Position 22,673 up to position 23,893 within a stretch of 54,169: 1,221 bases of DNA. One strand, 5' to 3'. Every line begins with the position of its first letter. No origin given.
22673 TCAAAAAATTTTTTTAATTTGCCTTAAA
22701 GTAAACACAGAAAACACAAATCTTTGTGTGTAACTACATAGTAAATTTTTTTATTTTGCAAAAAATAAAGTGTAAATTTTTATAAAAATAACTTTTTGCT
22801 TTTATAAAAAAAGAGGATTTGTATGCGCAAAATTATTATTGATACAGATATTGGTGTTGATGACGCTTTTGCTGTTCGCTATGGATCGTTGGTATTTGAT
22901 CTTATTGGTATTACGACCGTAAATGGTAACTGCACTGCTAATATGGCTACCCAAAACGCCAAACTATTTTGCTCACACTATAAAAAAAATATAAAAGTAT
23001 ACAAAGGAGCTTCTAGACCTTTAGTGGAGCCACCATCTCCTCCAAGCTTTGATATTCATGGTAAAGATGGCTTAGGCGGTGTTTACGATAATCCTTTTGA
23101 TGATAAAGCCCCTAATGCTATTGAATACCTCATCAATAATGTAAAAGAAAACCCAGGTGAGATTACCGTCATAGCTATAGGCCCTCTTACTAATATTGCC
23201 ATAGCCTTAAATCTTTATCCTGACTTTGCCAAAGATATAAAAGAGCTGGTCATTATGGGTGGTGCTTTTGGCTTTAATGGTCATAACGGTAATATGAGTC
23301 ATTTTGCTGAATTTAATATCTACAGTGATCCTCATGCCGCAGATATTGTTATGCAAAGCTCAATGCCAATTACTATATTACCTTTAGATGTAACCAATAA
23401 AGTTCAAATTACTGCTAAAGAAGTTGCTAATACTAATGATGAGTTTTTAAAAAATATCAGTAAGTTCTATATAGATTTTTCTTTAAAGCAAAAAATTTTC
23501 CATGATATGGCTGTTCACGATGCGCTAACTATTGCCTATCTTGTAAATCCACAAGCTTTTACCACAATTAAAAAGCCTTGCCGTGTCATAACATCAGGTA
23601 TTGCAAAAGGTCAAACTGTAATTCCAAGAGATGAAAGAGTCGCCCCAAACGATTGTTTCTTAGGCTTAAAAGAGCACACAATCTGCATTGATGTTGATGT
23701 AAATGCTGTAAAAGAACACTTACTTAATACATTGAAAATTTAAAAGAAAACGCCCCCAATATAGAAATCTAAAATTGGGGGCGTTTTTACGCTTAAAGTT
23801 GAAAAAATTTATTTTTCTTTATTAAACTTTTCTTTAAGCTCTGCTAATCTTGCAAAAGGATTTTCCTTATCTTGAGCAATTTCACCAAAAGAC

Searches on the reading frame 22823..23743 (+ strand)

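Call 3: search_protein_families(library=pfam, proteins=[window:22823-23743:+])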
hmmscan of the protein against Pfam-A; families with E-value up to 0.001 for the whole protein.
window:22823-23743:+ (306 aa): 1 family
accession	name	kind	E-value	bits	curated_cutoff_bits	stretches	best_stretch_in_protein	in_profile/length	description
PF01156.24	IU_nuc_hydro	-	5e-82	276.3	34.2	1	4-297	1-296/297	Inosine-uridine preferring nucleoside hydrolase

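Call 4: search_protein_families(library=ncbifam, proteins=[window:22823-23743:+])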
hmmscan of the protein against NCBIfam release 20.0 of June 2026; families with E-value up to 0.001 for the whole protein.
window:22823-23743:+ (306 aa): 4 families
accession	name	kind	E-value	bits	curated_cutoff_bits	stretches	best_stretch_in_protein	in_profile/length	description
NF008036.0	PRK10768.1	equivalog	1.2e-61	208.6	382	1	2-305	3-301/304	ribonucleoside hydrolase RihC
NF052221.1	UridNuclsHydUriH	equivalog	1.5e-50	172.1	450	1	3-279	1-286/310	uridine-preferring nucleoside hydrolase UriH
NF007761.0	PRK10443.1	equivalog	2.5e-49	168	433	1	2-269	3-278/311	pyrimidine-specific ribonucleoside hydrolase RihA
NF007417.0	PRK09955.1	equivalog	1.2e-45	155.7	459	1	2-267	4-275/313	ribosylpyrimidine nucleosidase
